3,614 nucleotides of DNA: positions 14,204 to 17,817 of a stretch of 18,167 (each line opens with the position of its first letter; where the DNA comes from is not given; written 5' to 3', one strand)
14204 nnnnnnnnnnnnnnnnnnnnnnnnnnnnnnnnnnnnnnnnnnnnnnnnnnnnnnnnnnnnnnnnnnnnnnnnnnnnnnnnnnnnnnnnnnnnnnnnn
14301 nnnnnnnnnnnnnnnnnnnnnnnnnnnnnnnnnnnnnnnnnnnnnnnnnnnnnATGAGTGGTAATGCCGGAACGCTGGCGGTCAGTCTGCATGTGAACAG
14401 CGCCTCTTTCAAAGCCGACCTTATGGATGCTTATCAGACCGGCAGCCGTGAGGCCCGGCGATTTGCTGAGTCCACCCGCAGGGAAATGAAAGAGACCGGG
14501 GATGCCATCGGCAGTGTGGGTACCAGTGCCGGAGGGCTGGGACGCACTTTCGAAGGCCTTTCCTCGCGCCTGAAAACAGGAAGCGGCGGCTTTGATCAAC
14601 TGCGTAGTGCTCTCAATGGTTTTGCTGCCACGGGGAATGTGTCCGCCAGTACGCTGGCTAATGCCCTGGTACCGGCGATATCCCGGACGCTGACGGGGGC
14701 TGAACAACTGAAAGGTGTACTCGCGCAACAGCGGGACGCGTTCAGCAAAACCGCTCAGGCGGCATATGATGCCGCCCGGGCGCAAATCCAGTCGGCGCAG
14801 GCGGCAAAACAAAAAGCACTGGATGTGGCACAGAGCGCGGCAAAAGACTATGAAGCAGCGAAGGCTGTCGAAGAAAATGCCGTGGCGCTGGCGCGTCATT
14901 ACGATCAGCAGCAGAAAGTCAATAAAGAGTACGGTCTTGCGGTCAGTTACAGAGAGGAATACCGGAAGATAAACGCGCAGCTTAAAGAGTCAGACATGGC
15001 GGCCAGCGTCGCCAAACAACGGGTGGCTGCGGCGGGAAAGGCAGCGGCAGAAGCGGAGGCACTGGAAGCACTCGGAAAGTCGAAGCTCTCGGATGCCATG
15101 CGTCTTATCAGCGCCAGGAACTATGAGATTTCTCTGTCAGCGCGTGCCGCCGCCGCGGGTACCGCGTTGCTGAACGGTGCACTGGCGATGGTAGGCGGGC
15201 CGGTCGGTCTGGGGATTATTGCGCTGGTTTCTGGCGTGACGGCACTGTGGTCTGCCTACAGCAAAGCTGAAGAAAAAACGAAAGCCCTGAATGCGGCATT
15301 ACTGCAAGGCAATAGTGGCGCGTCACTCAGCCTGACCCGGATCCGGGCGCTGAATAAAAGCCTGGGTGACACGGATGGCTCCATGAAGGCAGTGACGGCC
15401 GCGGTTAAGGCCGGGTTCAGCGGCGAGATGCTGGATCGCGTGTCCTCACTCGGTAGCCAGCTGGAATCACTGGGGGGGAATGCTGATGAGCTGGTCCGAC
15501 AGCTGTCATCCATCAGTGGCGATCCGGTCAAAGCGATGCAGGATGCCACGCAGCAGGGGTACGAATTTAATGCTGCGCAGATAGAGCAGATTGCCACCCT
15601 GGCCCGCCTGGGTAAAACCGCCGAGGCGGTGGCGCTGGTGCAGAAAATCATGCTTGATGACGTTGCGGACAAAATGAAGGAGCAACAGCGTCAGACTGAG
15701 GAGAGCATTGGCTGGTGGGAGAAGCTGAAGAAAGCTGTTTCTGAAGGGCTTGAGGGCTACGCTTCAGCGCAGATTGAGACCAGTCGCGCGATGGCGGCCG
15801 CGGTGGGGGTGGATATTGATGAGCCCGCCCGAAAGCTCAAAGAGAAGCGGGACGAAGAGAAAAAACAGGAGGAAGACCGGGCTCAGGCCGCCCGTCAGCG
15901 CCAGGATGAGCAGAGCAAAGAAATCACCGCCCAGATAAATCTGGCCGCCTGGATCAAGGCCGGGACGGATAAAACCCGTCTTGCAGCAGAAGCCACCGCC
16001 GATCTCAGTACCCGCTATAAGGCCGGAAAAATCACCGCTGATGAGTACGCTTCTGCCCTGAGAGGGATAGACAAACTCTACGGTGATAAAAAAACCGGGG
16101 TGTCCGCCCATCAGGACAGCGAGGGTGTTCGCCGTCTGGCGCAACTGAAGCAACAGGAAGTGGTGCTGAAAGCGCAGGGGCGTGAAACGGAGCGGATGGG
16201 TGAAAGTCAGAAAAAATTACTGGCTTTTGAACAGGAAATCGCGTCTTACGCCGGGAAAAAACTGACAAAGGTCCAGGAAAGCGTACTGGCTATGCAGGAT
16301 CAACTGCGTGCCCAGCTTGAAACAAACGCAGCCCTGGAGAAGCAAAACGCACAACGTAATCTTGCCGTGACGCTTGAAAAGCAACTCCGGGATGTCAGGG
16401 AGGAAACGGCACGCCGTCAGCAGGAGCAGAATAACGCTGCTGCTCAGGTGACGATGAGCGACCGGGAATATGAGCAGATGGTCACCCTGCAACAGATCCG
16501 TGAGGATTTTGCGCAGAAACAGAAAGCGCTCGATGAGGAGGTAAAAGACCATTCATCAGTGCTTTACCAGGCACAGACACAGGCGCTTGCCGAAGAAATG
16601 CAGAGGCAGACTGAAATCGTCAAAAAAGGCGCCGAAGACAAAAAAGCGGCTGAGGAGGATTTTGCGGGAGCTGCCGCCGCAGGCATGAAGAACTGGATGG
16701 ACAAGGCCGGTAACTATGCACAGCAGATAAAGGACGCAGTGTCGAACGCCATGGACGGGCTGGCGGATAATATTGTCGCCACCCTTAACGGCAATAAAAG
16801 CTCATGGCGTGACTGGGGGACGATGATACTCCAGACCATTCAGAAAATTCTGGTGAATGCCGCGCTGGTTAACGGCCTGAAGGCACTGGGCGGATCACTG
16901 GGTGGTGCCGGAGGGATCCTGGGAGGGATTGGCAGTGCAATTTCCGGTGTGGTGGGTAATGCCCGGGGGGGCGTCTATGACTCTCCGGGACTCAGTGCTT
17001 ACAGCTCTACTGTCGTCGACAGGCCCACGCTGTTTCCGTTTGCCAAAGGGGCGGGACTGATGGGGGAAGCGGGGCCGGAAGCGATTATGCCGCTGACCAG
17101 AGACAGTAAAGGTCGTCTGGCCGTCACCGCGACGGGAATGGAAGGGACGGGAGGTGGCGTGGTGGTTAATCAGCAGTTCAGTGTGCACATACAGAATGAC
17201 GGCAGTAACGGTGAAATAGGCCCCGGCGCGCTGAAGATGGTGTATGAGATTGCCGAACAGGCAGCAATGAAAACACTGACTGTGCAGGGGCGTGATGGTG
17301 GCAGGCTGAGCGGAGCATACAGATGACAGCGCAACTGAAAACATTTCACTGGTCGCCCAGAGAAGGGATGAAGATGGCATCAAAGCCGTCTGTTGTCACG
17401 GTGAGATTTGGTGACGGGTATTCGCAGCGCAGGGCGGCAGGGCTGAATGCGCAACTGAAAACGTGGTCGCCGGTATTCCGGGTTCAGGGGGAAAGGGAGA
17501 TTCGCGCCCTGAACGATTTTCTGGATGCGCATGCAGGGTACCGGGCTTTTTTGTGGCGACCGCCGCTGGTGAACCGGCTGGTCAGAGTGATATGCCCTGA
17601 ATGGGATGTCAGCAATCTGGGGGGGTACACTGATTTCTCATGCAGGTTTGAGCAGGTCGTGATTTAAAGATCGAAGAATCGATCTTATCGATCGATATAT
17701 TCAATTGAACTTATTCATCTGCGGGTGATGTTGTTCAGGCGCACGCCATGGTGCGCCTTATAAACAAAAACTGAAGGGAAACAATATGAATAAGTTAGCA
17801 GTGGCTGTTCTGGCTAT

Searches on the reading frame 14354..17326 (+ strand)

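Call 39: search_protein_families(library=phrogs, proteins=[window:14354-17326:+], max_evalue=0.001)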
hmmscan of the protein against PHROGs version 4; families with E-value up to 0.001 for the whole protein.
window:14354-17326:+ (990 aa): 14 families
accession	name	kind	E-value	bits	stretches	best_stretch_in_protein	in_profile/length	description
phrog_24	-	tail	2.1e-104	351.7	1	7-990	31-1056/1151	tail length tape measure protein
phrog_1716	-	tail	8.6e-90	303.5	1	494-989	427-929/943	tail length tape measure protein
phrog_339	-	tail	1e-78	266.7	2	78-988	279-1118/1123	tail length tape measure protein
phrog_6747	-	tail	1.1e-69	236.5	1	609-990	15-390/390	tail length tape measure protein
phrog_4346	-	unknown function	5.3e-19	69.1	1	719-989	312-599/600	-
phrog_3394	-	unknown function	9.4e-18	64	1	849-986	1720-1860/1862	-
phrog_16384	-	unknown function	1.5e-14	55.2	1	610-964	29-434/463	-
phrog_17344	-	unknown function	1.3e-13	51.9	1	934-987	2-55/55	-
phrog_10930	-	unknown function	1.2e-12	48.9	1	935-990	24-79/79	-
phrog_32885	-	tail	9.1e-12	44.7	1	881-930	861-910/948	tail length tape measure protein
phrog_1107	-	tail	2.4e-08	33.4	1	43-793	360-1047/1252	tail length tape measure protein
phrog_2854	-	tail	4.7e-08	33.2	1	369-887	203-713/855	tail length tape measure protein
phrog_20739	-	tail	1.5e-07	32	1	253-441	41-230/336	tail length tape measure protein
phrog_2335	-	tail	7.8e-06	25.1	1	59-882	646-1422/1536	tail length tape measure protein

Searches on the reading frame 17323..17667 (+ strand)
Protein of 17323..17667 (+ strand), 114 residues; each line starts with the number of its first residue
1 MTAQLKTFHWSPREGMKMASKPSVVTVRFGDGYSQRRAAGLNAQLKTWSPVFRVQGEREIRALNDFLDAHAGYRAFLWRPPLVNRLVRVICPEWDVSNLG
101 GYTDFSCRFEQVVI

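Call 39: search_protein_families(library=phrogs, proteins=[window:17323-17667:+], max_evalue=0.001)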
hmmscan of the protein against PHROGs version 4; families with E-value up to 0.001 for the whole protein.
window:17323-17667:+ (114 aa): 4 families
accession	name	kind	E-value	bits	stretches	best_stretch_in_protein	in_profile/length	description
phrog_14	-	tail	1.6e-36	127.2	1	3-113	4-114/366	minor tail protein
phrog_15552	-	unknown function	7e-23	81.3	1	5-55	1-51/57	-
phrog_21806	-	tail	2.1e-12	47.7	1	58-113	8-63/64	minor tail protein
phrog_9574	-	tail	1.5e-09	37.8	1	23-111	10-98/773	tail protein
